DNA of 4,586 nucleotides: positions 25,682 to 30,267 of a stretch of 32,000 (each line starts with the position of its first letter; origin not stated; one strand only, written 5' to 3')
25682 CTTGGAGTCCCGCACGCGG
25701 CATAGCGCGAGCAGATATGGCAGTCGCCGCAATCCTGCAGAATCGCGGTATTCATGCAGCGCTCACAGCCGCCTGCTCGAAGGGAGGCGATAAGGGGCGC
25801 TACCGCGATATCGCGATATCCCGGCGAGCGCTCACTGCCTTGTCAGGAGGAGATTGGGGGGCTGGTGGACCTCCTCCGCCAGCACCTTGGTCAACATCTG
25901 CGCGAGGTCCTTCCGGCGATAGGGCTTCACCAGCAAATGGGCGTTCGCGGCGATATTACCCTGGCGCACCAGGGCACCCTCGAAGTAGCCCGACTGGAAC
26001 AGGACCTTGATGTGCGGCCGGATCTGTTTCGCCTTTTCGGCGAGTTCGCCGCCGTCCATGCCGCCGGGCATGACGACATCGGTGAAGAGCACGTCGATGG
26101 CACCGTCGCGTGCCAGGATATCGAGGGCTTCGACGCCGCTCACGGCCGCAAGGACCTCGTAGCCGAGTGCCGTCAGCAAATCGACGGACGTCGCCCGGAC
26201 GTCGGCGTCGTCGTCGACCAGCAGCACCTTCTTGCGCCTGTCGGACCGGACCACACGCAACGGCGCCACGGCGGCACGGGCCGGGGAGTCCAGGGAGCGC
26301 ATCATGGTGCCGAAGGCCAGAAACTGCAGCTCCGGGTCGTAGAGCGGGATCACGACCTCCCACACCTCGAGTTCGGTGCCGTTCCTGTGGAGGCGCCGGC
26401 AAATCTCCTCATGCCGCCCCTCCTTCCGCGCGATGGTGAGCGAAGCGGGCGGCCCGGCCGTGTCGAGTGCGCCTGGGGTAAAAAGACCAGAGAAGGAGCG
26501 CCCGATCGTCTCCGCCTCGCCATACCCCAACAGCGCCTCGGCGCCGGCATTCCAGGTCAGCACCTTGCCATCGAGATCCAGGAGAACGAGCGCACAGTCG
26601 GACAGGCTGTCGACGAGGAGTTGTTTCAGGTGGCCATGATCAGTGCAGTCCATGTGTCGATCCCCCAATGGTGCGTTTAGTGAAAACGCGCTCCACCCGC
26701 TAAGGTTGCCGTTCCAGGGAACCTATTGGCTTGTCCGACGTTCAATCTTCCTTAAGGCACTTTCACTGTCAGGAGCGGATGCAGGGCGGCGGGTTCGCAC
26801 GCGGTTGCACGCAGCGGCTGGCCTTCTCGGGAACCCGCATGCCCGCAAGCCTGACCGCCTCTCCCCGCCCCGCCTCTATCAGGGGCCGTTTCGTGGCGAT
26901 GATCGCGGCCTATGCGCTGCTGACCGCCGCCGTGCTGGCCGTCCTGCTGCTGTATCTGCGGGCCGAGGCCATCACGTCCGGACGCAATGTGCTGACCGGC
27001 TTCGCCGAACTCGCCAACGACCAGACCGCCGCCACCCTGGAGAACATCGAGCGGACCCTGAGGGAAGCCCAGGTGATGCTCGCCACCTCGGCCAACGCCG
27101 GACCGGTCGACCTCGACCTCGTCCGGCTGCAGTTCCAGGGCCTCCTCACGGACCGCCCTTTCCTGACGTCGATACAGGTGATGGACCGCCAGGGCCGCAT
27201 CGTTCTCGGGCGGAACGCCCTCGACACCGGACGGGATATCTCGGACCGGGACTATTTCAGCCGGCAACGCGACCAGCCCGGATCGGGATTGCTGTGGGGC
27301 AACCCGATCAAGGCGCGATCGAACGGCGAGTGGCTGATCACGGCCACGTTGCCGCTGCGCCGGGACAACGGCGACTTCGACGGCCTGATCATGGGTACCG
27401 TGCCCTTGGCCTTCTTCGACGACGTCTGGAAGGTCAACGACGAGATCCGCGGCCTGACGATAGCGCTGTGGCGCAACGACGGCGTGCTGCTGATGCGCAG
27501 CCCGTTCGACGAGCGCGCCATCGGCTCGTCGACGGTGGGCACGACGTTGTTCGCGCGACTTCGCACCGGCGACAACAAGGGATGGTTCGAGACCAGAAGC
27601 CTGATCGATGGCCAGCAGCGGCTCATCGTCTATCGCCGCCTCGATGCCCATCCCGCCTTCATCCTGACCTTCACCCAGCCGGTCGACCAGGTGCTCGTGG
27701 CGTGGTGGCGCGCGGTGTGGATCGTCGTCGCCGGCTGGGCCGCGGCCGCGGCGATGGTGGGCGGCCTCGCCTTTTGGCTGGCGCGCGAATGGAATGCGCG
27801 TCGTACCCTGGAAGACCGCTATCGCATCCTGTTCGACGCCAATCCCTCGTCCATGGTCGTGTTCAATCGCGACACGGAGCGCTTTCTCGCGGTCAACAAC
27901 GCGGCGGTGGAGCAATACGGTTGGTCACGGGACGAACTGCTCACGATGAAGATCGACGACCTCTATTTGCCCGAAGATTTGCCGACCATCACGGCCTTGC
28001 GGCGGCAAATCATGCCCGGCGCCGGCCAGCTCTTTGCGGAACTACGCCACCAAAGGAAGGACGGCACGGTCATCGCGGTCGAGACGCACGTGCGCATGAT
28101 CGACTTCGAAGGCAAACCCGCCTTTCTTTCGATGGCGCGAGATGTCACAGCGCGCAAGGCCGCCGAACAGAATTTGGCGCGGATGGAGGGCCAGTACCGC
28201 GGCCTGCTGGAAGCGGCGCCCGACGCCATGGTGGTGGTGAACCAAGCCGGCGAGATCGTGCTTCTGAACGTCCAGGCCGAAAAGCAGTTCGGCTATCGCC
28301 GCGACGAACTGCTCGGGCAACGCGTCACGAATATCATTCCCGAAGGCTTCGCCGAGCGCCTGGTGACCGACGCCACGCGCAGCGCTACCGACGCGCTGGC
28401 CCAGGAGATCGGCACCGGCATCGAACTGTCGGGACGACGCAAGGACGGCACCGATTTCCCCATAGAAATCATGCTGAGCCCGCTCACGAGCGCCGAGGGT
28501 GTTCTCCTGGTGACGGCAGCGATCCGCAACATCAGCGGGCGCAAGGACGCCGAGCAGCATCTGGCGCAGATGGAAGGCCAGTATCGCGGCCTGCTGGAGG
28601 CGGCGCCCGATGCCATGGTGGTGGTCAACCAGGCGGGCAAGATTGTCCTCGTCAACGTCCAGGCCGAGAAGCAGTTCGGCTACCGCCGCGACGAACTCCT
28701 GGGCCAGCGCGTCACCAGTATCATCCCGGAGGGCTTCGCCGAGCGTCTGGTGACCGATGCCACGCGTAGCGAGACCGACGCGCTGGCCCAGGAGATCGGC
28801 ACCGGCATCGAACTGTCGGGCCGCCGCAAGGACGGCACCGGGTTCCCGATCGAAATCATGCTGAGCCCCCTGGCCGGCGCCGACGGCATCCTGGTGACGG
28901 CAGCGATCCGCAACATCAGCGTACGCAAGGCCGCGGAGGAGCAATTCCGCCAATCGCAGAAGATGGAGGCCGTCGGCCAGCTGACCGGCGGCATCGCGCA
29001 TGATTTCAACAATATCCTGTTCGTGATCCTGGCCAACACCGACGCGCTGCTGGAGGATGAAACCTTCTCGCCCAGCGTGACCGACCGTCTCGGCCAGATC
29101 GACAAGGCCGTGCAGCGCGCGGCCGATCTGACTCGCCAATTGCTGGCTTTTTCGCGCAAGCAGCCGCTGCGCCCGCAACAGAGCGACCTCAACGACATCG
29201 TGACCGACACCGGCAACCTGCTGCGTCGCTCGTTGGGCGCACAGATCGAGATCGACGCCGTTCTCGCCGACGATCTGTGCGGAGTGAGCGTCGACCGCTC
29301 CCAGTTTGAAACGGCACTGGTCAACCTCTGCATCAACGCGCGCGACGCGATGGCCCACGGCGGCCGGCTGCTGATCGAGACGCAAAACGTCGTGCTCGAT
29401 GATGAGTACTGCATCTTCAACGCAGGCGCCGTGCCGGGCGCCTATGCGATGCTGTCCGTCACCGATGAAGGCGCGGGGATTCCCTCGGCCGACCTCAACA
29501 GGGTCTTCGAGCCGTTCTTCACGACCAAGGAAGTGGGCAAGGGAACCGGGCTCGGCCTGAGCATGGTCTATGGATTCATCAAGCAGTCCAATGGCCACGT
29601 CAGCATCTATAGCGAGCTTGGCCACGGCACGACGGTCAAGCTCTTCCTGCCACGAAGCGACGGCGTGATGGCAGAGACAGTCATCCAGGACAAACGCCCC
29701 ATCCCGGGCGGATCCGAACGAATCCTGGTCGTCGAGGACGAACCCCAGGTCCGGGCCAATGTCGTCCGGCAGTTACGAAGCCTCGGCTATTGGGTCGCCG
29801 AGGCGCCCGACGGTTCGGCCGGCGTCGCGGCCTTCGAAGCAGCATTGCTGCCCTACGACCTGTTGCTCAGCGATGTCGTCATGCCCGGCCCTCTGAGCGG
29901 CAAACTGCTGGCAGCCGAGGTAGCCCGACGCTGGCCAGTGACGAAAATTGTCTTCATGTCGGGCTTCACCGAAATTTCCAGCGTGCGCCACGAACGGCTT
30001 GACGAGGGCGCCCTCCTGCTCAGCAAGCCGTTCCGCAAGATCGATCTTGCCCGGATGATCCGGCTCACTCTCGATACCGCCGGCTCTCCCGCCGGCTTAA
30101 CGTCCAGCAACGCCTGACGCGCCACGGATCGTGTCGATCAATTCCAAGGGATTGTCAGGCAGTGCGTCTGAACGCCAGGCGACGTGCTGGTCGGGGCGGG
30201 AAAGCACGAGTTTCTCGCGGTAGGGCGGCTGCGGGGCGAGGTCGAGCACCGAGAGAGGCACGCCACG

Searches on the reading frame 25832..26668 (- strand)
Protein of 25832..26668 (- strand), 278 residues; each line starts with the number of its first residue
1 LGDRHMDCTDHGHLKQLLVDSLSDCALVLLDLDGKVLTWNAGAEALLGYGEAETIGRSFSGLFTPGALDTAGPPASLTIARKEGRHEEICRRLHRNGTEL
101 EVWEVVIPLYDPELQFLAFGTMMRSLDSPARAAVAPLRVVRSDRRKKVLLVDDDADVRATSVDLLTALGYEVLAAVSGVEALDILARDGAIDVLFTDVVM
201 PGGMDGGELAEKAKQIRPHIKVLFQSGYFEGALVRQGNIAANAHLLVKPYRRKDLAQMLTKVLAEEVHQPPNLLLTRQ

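Call 13: search_protein_families(library=pfam, proteins=[window:25832-26668:-], max_evalue=0.001)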
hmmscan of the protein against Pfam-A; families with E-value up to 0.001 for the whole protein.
window:25832-26668:- (278 aa): 5 families
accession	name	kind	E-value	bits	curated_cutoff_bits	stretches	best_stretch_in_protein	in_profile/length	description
PF00072.30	Response_reg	-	5.7e-16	59.1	30.2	1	148-259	1-110/111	Response regulator receiver domain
PF00989.32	PAS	-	1.3e-10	41.7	22.6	1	17-120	5-107/113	PAS fold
PF08448.16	PAS_4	-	1.9e-08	34.9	23.1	1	19-124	1-103/110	PAS fold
PF13426.13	PAS_9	-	1.5e-05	25.6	27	1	25-100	2-75/103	PAS domain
PF13188.13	PAS_8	-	0.00029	21.1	21.8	1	16-59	4-47/65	PAS domain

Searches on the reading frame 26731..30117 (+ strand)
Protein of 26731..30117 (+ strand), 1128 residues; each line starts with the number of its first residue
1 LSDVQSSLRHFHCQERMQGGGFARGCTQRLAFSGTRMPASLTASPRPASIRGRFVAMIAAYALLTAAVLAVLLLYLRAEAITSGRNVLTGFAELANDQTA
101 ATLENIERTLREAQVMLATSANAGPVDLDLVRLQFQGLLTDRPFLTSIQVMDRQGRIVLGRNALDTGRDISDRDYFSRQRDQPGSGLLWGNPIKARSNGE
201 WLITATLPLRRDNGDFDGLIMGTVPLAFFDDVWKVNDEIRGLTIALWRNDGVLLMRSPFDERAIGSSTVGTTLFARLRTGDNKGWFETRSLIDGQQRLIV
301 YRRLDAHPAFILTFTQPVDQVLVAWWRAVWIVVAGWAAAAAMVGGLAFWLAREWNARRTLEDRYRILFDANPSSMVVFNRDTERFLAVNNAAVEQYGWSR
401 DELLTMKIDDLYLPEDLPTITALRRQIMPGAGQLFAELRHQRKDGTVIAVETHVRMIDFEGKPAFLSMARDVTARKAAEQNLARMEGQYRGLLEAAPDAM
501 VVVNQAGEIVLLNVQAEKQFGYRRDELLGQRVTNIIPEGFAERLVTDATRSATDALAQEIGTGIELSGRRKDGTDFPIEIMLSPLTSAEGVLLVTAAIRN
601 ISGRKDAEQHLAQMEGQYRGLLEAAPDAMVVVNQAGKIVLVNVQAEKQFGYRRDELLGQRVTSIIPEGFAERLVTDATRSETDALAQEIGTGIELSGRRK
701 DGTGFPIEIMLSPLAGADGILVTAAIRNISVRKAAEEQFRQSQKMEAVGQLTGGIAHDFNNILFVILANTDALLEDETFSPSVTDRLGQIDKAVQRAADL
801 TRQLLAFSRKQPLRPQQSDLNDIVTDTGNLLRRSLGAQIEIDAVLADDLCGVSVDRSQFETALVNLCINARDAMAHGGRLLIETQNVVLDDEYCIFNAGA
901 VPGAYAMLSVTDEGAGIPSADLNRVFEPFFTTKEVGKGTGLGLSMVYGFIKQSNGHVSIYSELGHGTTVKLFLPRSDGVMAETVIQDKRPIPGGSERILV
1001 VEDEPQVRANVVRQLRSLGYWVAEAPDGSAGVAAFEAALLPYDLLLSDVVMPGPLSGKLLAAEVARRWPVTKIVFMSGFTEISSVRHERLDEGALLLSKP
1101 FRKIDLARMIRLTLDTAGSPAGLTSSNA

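Call 13: search_protein_families(library=pfam, proteins=[window:26731-30117:+], max_evalue=0.001)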
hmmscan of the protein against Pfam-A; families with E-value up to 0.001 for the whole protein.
window:26731-30117:+ (1128 aa): 12 families
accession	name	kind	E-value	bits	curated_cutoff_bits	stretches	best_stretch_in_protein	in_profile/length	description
PF00989.32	PAS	-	3.5e-38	130.5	22.6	3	488-594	2-108/113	PAS fold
PF13426.13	PAS_9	-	2.1e-37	128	27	3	626-730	1-102/103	PAS domain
PF08448.16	PAS_4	-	7.1e-24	84.6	23.1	3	369-476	2-109/110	PAS fold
PF13188.13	PAS_8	-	1.9e-21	75.6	21.8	3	617-668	2-54/65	PAS domain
PF02518.31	HATPase_c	-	3.1e-18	66.7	26.4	1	855-975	2-109/111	Histidine kinase-, DNA gyrase B-, and HSP90-like ATPase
PF00072.30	Response_reg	-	5.1e-15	56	30.2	1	998-1110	1-110/111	Response regulator receiver domain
PF24820.1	Diguanyl_cycl_sensor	-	3.8e-13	49.8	28.1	2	622-723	2-105/109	Diguanylate cyclase-like sensor domain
PF02743.24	dCache_1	-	5.8e-12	46.1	45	1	104-305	20-231/240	Cache domain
PF08447.18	PAS_3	-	4.4e-10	40.1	25.6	1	387-465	3-84/89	PAS fold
PF22588.2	dCache_1_like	-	5.4e-10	39.8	27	1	242-310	17-85/89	Histidine kinase sensor domain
PF00512.31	HisKA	-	3.7e-08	33.7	26.9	1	749-811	3-64/66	His Kinase A (phospho-acceptor) domain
PF18095.7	PAS_12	-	3.9e-07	30.2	22.6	0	629-671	60-101/153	UPF0242 C-terminal PAS-like domain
